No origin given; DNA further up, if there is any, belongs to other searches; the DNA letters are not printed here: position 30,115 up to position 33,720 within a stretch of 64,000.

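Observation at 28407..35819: coaE / CbbQ-NorQ AAA+ / CoA-pyrophosphatase Nudix / giant VWA operon with no recognisable client enzyme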

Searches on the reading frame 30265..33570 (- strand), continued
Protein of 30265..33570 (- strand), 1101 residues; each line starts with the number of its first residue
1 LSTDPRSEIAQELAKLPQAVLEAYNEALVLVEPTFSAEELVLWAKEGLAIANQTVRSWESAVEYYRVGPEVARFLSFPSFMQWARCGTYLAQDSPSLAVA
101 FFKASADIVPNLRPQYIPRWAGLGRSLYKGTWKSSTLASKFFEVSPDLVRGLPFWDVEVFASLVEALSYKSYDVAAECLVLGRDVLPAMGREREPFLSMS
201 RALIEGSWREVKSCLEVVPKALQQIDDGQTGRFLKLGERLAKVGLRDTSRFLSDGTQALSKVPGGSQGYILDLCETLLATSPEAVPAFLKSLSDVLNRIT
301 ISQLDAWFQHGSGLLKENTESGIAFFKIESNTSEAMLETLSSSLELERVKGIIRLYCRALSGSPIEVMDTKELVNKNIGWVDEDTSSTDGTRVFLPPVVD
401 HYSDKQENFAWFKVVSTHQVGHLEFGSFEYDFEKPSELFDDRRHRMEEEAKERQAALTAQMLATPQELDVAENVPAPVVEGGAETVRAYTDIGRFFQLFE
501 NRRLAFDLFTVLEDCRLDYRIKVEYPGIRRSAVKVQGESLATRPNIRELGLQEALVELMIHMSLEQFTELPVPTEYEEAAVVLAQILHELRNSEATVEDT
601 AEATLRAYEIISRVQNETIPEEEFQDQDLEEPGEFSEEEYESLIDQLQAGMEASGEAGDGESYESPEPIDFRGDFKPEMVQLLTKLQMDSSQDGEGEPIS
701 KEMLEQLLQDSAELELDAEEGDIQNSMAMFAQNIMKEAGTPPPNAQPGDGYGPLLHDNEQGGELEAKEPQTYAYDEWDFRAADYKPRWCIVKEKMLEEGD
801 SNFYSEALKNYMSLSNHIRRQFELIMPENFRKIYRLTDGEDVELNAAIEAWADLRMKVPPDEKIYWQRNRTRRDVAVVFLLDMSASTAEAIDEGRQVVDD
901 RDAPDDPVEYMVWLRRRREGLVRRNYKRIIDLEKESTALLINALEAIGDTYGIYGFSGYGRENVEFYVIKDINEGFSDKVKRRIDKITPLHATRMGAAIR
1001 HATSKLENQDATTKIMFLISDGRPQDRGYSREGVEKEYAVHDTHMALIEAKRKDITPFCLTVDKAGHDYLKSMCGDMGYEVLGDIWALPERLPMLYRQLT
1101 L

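Call 63: search_protein_families(library=ncbifam, proteins=[L072:9244-9819:+, L055:9333-9953:+, L107:4193-5002:+, L120:957-1802:+, L155:3720-4643:+, L090:6272-7066:+, L158:2835-3446:+, L088:11132-11797:+, L110:5366-5983:+, L157:5183-5809:+], max_evalue=0.001)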
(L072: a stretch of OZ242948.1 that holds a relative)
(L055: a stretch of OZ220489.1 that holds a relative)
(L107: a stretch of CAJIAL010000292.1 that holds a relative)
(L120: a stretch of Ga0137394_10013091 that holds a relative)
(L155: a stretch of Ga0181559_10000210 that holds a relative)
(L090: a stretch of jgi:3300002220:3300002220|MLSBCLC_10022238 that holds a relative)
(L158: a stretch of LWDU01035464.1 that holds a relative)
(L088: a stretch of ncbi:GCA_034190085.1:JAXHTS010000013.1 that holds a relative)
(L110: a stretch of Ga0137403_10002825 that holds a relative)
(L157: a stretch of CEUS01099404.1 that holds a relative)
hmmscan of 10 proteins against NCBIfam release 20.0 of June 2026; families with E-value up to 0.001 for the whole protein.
L072:9244-9819:+ (191 aa): 3 families
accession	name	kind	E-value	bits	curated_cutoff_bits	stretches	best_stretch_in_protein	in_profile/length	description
TIGR00040.1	yfcE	subfamily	7e-18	65.2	56.25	1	1-182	1-155/158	YfcE family phosphodiesterase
NF006988.0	PRK09453.1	equivalog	2.4e-16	60.1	117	1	1-178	1-163/183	phosphodiesterase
TIGR03729.1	acc_ester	subfamily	0.0008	18.9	148.25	0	2-62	1-72/239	putative phosphoesterase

L055:9333-9953:+ (206 aa): 4 families
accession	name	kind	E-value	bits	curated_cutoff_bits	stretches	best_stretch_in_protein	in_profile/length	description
NF006988.0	PRK09453.1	equivalog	1.8e-15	57.2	117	2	132-184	114-163/183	phosphodiesterase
TIGR00040.1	yfcE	subfamily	2.3e-15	57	56.25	1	6-188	1-155/158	YfcE family phosphodiesterase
NF001204.0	PRK00166.1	equivalog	3e-07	30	176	1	8-119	3-127/276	symmetrical bis(5'-nucleosyl)-tetraphosphatase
TIGR00668.1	apaH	equivalog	2.5e-05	23.9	222.85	1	9-120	4-128/279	bis(5'-nucleosyl)-tetraphosphatase (symmetrical) ApaH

L107:4193-5002:+ (269 aa): 4 families
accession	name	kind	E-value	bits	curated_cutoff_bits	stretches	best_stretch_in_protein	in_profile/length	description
NF038032.1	CehA_McbA_metalo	domain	8.2e-24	84.6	80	1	33-235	6-213/315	CehA/McbA family metallohydrolase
NF041577.1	nside_bi_sphtase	equivalog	2e-10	40.3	400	1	31-101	3-71/276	3',5'-nucleoside bisphosphate phosphatase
NF047791.1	RNaseRnm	equivalog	1.3e-07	31.1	375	1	31-99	2-70/275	RNase RNM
NF004981.0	PRK06361.1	equivalog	0.00057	19.3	117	0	32-69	2-37/217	histidinol phosphate phosphatase domain-containing protein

L120:957-1802:+ (281 aa): 4 families
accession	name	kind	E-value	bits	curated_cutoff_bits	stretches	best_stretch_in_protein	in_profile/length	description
NF038032.1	CehA_McbA_metalo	domain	2.5e-20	73.1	80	1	48-250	6-213/315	CehA/McbA family metallohydrolase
NF041577.1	nside_bi_sphtase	equivalog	2.1e-09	37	400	1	46-115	3-70/276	3',5'-nucleoside bisphosphate phosphatase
NF047791.1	RNaseRnm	equivalog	7.2e-06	25.5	375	1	45-113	1-69/275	RNase RNM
NF004981.0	PRK06361.1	equivalog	0.00014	21.3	117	1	47-84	2-37/217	histidinol phosphate phosphatase domain-containing protein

L155:3720-4643:+ (307 aa): 68 families (the best 25 are shown)
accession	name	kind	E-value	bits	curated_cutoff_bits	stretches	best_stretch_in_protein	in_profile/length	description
NF004857.0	PRK06210.1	equivalog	4.5e-85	285.4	341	1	31-303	4-274/275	enoyl-CoA hydratase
NF006109.0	PRK08260.1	subfamily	2.5e-54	184.6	320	1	32-306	1-280/296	enoyl-CoA hydratase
NF006699.0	PRK09245.1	subfamily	6e-43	147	354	1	39-303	7-265/266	crotonase/enoyl-CoA hydratase family protein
NF051848.1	EnCoAHydtEchA19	equivalog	9.6e-43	146.6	400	1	45-304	10-258/258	enoyl-CoA hydratase EchA19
TIGR02280.1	PaaB1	equivalog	1.5e-41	142.7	345.15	1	40-304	4-256/256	2-(1,2-epoxy-1,2-dihydrophenyl)acetyl-CoA isomerase PaaG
NF006107.0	PRK08258.1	equivalog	4.4e-41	141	330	1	31-304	13-277/277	enoyl-CoA hydratase family protein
NF004519.0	PRK05864.1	equivalog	4.1e-40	137.8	337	1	43-303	18-274/276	enoyl-CoA hydratase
NF042430.2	EnCoAhydt_DpgD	equivalog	1.2e-39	136.4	400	1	41-304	3-258/258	enoyl-CoA-hydratase DpgD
NF004635.0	PRK05981.1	equivalog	2.3e-38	132.2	351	1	32-304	1-266/266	enoyl-CoA hydratase/isomerase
NF004840.0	PRK06190.1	equivalog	4e-38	131.5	253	1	40-292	9-246/260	enoyl-CoA hydratase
NF005803.0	PRK07658.1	equivalog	5.8e-38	130.8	313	1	35-303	2-256/257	enoyl-CoA hydratase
NF004781.0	PRK06127.1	subfamily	8.9e-38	130.5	291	1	35-304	11-269/269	enoyl-CoA hydratase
NF004525.0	PRK05870.1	equivalog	1.5e-37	129.9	285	1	36-294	4-247/249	enoyl-CoA hydratase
NF004475.0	PRK05809.1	subfamily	5.7e-36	124.3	394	1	32-301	1-257/260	short-chain-enoyl-CoA hydratase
NF004796.0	PRK06144.1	subfamily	7.3e-35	120.7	272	1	32-304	5-262/262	enoyl-CoA hydratase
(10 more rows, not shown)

L090:6272-7066:+ (264 aa): 72 families (the best 25 are shown)
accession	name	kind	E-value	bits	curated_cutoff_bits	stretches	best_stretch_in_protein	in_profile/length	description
NF004475.0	PRK05809.1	subfamily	1.3e-63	215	394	1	5-241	4-232/260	short-chain-enoyl-CoA hydratase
NF005802.0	PRK07657.1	equivalog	9.3e-61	205.6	363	1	9-239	7-230/260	enoyl-CoA hydratase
NF051848.1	EnCoAHydtEchA19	equivalog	5.7e-57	193.2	400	1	7-240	2-229/258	enoyl-CoA hydratase EchA19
NF004794.0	PRK06142.1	equivalog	4.1e-56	190.6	308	1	5-236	6-240/273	crotonase/enoyl-CoA hydratase family protein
NF004517.0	PRK05862.1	equivalog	2.6e-55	187.7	396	1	5-240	4-228/257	enoyl-CoA hydratase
NF005699.0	PRK07509.1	equivalog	3.5e-54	184.3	249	1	5-238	4-233/267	crotonase/enoyl-CoA hydratase family protein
NF004840.0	PRK06190.1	equivalog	3.9e-53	180.7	253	1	4-244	3-234/260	enoyl-CoA hydratase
NF006007.0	PRK08138.1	subfamily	1.7e-50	171.8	355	1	9-239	11-231/261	enoyl-CoA hydratase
NF004634.0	PRK05980.1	equivalog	4.1e-50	170.6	375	1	5-241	3-235/263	crotonase/enoyl-CoA hydratase family protein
NF007239.0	PRK09674.1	equivalog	2e-49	168.4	371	1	5-240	4-228/257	2,3-dehydroadipyl-CoA hydratase PaaF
NF006699.0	PRK09245.1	subfamily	2.3e-49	168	354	1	5-237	3-234/266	crotonase/enoyl-CoA hydratase family protein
NF006566.0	PRK09076.1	subfamily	2e-48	165.3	286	1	8-248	8-239/260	enoyl-CoA hydratase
NF002936.2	PRK03580.1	equivalog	2.4e-48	164.7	500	1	12-236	10-224/261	crotonobetainyl-CoA hydratase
NF004857.0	PRK06210.1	equivalog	2.5e-47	161.6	341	1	4-232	7-239/275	enoyl-CoA hydratase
NF042430.2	EnCoAhydt_DpgD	equivalog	4.3e-47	160.7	400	1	12-235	4-224/258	enoyl-CoA-hydratase DpgD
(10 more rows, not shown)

L158:2835-3446:+ (203 aa): 5 families
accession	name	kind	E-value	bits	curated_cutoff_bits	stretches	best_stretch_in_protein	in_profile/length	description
NF058544.1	IVPilMotSglTMyx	equivalog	3.5e-15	56.4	300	1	30-197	36-204/210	type IV pili motility protein SglT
NF047920.1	lactonase_UilS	equivalog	1.4e-10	41.3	400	1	23-116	22-115/285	UilS family quorum-quenching N-acyl-homoserine lactonase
TIGR03101.1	hydr2_PEP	hypoth_equivalog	2.6e-07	30.5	202.75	1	4-132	3-134/266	hydrolase 2, exosortase A system-associated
TIGR03100.1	hydr1_PEP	hypoth_equivalog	1.5e-05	24.5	168.45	1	19-110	22-111/274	hydrolase 1, exosortase A system-associated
NF051488.1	bifunc_PcaDC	exception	0.00066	18.9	390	0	54-115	35-94/375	bifunctional 3-oxoadipate enol-lactonase/4-carboxymuconolactone decarboxylase PcaDC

L088:11132-11797:+ (221 aa): 44 families (the best 25 are shown)
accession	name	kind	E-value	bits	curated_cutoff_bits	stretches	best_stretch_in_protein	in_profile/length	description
NF033105.1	bla_subclass_B3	equivalog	1.1e-27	97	240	1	21-155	21-154/257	subclass B3 metallo-beta-lactamase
NF012229.1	bla_class_B_core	domain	6.4e-20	71.7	100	1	19-155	12-137/139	metallo-beta-lactamase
NF012101.1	blaGOB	exception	3.5e-18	65.9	560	1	22-153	51-181/290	GOB family subclass B3 metallo-beta-lactamase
NF033184.1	B3_Acin_new1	exception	2.6e-17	62.9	580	1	23-155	49-179/283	putative subclass B3 metallo-beta-lactamase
NF000454.2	blaCPS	exception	2.7e-17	63.3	620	1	21-153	50-181/290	CPS family subclass B3 metallo-beta-lactamase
NF012140.0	blaBJP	exception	4.8e-16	58.4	600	1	24-153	56-183/294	BJP family subclass B3 metallo-beta-lactamase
NF000405.1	HARLDQ_not_B3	exception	7.7e-16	58.4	350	1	23-155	40-171/267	HARLDQ motif MBL-fold protein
NF000455.2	blaESP-1_fam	exception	1e-15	58.1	600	1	21-153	50-181/290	ESP-1 family subclass B3 metallo-beta-lactamase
NF000469.2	CAR_gen_B3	exception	1.1e-15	57.5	500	1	23-152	74-200/311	CAR family subclass B3 metallo-beta-lactamase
NF000427.2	blaCAU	exception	3.2e-15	56.1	500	1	23-155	26-157/262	CAU/MBL1b family subclass B3 metallo-beta-lactamase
NF033185.1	B3_Acin_new2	exception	5.9e-15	55.2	625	1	24-154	52-180/285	putative subclass B3 metallo-beta-lactamase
NF047339.1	blaCSR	exception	7.2e-15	54.9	600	1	23-177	62-215/295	CSR family subclass B3 metallo-beta-lactamase-like protein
NF040470.1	blaEAM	exception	9.4e-15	54.4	660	1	22-158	80-217/318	EAM family subclass B3 metallo-beta-lactamase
NF040469.1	blaEFM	exception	2.1e-14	53.3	610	1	24-152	72-199/302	EFM family subclass B3 metallo-beta-lactamase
NF000287.1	SMB1_fam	exception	3.3e-14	52.9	400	1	23-154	44-175/280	SMB-1 family subclass B3 metallo-beta-lactamase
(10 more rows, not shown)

L110:5366-5983:+ (205 aa): 4 families
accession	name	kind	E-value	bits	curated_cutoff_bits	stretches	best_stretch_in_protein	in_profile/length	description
TIGR00152.1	TIGR00152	equivalog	6.5e-49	166.3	65.55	1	9-195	1-186/188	dephospho-CoA kinase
NF002879.0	PRK03333.1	equivalog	1.7e-47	162.4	215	1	10-201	4-192/395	dephospho-CoA kinase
NF006226.0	PRK08356.1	equivalog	3.9e-06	26.7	189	0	9-35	7-33/195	hypothetical protein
NF006743.0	PRK09270.1-2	equivalog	0.00022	20.4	227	0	8-29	29-50/217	nucleoside/nucleotide kinase family protein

L157:5183-5809:+ (208 aa): 4 families
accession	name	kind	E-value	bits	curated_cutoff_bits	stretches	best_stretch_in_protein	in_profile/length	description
NF007980.0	PRK10707.1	equivalog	3.6e-38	131.1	134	1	32-199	23-190/192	CoA pyrophosphatase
NF011922.0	PRK15393.1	equivalog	4.8e-05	23.1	152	0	56-103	52-99/182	NUDIX hydrolase YfcD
TIGR00586.1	mutt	equivalog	0.00017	21.6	97.9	1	52-145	15-106/129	8-oxo-dGTP diphosphatase MutT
TIGR02705.1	nudix_YtkD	equivalog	0.00028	20.5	154.4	1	58-119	33-93/156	RNA deprotection pyrophosphohydrolase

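Call 67: search_protein_families(library=padloc, proteins=[window:30265-33570:-], max_evalue=0.001)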
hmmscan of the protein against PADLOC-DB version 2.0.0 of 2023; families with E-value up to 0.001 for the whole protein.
window:30265-33570:- (1101 aa): 0 families
